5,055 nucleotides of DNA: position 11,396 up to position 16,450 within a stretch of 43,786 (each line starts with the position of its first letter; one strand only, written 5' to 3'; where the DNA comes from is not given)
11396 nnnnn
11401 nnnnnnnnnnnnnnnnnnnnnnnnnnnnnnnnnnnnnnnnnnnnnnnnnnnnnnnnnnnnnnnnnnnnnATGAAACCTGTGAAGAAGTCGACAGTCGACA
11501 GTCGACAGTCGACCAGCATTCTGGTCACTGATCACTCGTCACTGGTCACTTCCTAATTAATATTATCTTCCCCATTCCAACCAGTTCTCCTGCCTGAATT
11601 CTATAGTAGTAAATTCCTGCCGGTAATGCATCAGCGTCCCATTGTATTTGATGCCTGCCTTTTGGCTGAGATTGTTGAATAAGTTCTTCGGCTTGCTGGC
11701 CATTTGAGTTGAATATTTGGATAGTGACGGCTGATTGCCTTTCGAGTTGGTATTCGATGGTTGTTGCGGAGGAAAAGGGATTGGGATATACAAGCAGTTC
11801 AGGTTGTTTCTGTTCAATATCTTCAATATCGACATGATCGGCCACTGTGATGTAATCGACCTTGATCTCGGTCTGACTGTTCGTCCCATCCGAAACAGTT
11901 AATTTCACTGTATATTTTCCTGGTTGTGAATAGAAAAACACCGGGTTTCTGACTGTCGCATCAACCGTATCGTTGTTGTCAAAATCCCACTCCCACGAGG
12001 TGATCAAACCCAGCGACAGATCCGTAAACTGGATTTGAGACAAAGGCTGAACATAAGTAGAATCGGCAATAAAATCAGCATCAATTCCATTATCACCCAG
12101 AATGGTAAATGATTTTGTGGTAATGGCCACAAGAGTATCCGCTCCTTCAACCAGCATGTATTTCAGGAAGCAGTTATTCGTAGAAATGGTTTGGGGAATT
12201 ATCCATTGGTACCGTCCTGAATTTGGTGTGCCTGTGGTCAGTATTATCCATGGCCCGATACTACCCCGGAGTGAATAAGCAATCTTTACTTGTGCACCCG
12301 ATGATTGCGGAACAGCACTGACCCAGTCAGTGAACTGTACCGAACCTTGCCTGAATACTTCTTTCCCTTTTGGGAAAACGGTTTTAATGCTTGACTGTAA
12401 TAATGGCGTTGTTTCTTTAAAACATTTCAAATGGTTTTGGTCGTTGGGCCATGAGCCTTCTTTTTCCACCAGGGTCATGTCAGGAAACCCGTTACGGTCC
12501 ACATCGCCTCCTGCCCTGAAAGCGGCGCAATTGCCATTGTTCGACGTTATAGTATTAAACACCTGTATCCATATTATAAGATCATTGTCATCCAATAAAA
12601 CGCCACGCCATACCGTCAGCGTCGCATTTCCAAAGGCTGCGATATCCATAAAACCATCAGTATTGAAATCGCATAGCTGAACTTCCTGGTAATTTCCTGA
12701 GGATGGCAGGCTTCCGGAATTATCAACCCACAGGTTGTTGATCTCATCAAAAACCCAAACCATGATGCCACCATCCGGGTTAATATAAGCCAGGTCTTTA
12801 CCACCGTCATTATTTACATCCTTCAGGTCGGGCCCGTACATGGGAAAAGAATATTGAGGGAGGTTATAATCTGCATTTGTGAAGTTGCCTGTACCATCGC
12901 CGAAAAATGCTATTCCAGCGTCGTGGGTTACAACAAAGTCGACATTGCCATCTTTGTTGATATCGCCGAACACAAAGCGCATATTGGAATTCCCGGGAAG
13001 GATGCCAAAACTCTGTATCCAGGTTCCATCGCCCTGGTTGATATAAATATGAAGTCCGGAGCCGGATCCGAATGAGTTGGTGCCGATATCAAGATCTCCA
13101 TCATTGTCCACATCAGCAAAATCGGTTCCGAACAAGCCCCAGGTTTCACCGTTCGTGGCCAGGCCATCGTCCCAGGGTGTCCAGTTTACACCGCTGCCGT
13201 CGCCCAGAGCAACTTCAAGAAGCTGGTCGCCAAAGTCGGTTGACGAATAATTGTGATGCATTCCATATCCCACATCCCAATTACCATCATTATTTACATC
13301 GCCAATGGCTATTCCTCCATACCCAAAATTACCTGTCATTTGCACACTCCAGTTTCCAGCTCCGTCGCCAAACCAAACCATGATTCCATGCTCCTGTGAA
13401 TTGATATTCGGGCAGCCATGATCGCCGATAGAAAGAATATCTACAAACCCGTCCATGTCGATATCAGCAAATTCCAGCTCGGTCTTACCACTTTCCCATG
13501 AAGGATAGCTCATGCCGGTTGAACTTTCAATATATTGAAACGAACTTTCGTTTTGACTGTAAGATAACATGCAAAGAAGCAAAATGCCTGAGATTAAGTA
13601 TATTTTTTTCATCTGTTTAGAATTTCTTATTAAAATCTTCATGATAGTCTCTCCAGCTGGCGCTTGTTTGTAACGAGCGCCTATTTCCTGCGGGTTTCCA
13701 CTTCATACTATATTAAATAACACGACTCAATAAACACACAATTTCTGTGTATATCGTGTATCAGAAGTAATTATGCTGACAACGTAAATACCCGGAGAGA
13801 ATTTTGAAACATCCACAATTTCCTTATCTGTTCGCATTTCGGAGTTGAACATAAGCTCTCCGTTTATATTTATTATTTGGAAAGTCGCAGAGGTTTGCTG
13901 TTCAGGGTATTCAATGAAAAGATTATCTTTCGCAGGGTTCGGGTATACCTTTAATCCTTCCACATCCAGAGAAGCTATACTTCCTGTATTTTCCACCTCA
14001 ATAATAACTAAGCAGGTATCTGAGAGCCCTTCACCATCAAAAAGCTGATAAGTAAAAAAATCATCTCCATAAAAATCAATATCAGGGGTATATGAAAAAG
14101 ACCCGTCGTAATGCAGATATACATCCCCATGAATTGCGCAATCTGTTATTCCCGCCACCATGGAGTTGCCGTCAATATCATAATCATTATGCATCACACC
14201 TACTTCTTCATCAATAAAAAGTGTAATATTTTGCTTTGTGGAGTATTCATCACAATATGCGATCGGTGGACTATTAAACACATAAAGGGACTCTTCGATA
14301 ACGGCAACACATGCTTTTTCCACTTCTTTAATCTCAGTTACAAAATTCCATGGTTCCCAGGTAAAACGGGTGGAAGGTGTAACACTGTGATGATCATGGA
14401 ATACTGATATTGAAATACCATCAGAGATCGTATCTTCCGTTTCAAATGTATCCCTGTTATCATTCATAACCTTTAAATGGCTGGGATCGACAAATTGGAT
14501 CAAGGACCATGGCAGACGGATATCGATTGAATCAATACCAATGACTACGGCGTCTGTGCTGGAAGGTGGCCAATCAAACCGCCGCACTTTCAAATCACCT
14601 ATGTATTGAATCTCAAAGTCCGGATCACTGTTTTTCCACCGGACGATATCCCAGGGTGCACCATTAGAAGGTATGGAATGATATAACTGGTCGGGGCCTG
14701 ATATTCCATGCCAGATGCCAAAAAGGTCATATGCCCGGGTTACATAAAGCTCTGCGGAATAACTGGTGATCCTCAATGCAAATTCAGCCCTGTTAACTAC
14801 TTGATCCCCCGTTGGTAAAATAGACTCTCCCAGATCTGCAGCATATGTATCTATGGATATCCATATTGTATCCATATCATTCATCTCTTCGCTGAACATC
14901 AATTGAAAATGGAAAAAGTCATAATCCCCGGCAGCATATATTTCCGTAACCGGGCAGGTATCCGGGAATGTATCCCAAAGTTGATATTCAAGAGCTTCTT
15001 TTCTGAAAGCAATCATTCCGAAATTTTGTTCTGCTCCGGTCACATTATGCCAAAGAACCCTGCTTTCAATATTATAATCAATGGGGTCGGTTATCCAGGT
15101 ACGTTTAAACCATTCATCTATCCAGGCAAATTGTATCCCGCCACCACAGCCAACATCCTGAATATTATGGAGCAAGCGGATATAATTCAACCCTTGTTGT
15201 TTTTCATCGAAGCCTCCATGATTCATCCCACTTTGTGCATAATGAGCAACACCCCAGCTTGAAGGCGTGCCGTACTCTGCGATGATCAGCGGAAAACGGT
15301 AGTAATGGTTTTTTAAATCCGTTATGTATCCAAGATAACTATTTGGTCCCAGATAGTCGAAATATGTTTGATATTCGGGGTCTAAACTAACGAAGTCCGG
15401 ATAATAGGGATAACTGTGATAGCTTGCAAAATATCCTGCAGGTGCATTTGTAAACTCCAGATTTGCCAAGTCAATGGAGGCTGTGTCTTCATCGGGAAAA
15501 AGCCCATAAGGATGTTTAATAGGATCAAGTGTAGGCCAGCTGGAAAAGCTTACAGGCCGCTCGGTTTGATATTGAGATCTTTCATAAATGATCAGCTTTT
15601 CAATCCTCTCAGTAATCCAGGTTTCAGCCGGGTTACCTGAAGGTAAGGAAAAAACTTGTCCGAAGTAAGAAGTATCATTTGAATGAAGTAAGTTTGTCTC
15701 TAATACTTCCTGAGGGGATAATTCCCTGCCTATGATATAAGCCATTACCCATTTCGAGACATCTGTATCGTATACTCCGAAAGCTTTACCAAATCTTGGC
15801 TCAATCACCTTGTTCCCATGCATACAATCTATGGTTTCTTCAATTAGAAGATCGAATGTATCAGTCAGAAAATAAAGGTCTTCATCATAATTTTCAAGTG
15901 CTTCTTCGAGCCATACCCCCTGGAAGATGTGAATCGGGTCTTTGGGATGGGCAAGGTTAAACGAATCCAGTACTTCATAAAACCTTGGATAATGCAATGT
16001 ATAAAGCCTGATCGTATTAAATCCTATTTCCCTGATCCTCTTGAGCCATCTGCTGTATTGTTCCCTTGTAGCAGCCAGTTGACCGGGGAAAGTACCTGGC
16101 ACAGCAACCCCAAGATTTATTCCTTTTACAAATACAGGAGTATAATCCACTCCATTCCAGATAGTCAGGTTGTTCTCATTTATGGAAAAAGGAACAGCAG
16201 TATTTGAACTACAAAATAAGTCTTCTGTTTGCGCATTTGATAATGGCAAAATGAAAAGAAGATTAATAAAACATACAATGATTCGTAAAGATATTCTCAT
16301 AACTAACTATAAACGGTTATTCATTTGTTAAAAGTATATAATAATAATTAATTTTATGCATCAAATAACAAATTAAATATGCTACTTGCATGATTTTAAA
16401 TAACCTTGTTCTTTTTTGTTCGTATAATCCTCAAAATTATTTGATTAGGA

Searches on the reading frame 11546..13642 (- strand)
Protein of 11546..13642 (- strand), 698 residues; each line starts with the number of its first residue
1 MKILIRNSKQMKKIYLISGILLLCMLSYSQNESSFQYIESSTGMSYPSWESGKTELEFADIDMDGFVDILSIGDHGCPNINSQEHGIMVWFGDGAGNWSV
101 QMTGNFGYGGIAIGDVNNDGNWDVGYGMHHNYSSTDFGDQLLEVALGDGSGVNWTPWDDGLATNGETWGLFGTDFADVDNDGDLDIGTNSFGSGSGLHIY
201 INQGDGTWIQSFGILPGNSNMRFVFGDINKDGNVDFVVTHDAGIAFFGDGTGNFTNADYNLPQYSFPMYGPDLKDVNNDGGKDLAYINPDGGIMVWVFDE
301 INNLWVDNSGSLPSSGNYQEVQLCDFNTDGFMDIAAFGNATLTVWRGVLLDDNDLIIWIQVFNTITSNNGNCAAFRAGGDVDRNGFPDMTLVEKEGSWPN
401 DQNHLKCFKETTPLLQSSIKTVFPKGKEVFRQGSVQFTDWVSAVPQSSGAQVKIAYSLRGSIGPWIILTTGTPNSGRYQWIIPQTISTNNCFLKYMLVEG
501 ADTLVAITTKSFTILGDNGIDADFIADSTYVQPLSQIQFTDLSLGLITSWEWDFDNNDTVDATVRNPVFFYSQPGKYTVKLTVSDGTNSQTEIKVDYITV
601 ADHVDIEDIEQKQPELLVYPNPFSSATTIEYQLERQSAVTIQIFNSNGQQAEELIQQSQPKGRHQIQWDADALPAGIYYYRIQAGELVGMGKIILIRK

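Call 16: search_protein_families(library=pfam, proteins=[window:11546-13642:-], max_evalue=0.001)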
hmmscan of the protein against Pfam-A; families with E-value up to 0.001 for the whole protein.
window:11546-13642:- (698 aa): 5 families
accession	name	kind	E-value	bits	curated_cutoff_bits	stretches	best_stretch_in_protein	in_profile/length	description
PF13517.12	FG-GAP_3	-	1.4e-19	70.9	26.9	3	194-238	15-61/61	FG-GAP-like repeat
PF18962.6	Por_Secre_tail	-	2.1e-11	44.4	27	1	618-694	1-74/75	Secretion system C-terminal sorting domain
PF18911.6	PKD_4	-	4.8e-11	43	27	1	536-600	23-85/85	PKD domain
PF00801.26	PKD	-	3.5e-08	33.8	23.5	1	527-591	7-73/80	PKD domain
PF13860.13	FlgD_ig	-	5.3e-07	30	27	1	626-684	11-75/79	FlgD Ig-like domain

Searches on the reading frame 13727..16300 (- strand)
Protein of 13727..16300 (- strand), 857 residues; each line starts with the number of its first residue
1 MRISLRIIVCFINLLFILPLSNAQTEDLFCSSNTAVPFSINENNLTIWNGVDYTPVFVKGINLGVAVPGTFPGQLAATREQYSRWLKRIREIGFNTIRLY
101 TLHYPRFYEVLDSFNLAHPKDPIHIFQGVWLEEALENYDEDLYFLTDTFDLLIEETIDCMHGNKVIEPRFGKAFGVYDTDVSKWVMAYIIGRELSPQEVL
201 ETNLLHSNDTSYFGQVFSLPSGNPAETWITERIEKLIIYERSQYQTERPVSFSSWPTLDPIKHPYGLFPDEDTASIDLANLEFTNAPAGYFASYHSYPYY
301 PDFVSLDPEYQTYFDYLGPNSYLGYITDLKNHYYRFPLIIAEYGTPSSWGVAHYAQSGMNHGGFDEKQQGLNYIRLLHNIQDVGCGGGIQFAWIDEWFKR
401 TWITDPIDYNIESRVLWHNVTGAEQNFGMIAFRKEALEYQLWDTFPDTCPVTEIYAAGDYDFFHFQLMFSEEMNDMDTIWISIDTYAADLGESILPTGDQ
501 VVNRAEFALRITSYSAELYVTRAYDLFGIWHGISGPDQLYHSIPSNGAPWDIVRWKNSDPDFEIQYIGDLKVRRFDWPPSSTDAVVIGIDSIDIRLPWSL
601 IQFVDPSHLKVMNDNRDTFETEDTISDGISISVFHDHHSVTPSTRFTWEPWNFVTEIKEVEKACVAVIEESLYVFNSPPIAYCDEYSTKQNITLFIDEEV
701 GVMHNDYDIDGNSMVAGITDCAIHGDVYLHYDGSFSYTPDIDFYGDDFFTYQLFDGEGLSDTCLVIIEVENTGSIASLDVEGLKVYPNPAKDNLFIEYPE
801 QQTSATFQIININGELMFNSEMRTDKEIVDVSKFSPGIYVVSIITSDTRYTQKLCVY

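Call 16: search_protein_families(library=pfam, proteins=[window:13727-16300:-], max_evalue=0.001)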
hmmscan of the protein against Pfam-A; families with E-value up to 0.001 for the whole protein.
window:13727-16300:- (857 aa): 4 families
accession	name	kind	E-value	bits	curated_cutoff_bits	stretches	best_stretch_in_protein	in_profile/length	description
PF18962.6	Por_Secre_tail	-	7.3e-14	52.3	27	1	785-856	1-75/75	Secretion system C-terminal sorting domain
PF17963.7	Big_9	-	1.2e-12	49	23.6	1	676-767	1-88/89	Bacterial Ig domain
PF17892.7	Cadherin_5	-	8.3e-11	42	26.5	1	676-769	2-97/98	Cadherin-like domain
PF17803.7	Cadherin_4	-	3.2e-06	28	25.1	1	676-737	11-71/71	Bacterial cadherin-like domain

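Call 71: search_solved_structures(query=window:13727-16300:-, max_evalue=0.01)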
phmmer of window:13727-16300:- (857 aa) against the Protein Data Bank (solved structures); distinct sequences matched with E-value up to 0.01: 1.
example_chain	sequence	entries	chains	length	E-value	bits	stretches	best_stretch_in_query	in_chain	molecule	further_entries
36gk_A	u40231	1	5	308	0.0086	17.1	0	673-766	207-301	RTX protein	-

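Call 73: search_protein_families(library=ncbifam, proteins=[window:13727-16300:-], max_evalue=0.01)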
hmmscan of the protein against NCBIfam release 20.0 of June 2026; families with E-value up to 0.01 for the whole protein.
window:13727-16300:- (857 aa): 5 families
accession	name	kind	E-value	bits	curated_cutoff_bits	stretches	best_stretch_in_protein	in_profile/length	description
TIGR04183.1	Por_Secre_tail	domain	2.4e-13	49.8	23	1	785-854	1-69/72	T9SS type A sorting domain-containing protein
NF038113.1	T9SSA_dep_M36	equivalog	9.7e-11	40.5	885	1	779-856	789-868/869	T9SS-dependent M36 family metallopeptidase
NF012211.1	tand_rpt_95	domain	1.3e-10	41.1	90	1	694-771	8-86/98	tandem-95 repeat protein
NF050177.1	TapA_OM_Porphy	equivalog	0.0012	17.7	500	1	781-856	469-543/544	TapA/TapC family T9SS-dependent outer membrane protein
NF045619.1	adhes_GNV_Cterm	subfamily_domain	0.004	16.4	180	1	724-768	409-456/458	BapA/Bap/LapF family large adhesin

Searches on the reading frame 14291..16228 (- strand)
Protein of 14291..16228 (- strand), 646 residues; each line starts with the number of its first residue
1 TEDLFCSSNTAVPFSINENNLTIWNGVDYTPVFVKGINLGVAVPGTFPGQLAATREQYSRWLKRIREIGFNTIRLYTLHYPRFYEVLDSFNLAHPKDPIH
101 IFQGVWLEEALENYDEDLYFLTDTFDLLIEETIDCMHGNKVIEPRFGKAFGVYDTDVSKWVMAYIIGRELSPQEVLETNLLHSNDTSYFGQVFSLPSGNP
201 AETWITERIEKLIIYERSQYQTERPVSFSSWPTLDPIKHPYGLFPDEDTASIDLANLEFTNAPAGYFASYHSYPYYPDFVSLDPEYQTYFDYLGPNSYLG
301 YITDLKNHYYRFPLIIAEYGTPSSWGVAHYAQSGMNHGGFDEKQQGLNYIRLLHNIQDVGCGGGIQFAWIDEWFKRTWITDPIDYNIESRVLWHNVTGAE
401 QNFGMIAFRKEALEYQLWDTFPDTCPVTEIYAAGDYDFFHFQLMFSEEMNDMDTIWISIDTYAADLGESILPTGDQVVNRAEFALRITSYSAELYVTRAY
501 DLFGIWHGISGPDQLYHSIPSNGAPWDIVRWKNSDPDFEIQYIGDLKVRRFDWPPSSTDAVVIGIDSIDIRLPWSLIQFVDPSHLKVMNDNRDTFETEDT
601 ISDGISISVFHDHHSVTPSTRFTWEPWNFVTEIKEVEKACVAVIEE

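Call 81: search_protein_families(library=pfam, proteins=[window:14291-16228:-], max_evalue=10)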
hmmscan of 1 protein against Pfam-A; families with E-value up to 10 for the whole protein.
window:14291-16228:- (646 aa): 0 families

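Call 82: search_solved_structures(query=window:14291-16228:-, max_evalue=10)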
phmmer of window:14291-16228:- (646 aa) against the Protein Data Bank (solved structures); distinct sequences matched with E-value up to 10: 2.
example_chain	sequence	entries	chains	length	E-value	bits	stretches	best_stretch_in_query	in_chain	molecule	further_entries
2gpt_A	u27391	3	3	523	0.58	11.5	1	471-522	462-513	3-dehydroquinate dehydratase/ shikimate 5-dehydrogenase | Bifunctional 3-dehydroquinate dehydratase/shikimate dehydrogenase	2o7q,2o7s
6bmb_A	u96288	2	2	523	0.58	11.5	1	471-522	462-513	Bifunctional 3-dehydroquinate dehydratase/shikimate dehydrogenase, chloroplastic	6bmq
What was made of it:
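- Tried and rejected: PDB sequence searches and a permissive Pfam scan of the 857-aa T9SS neighbour's N-terminal region found nothing (calls 71, 81, 82).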
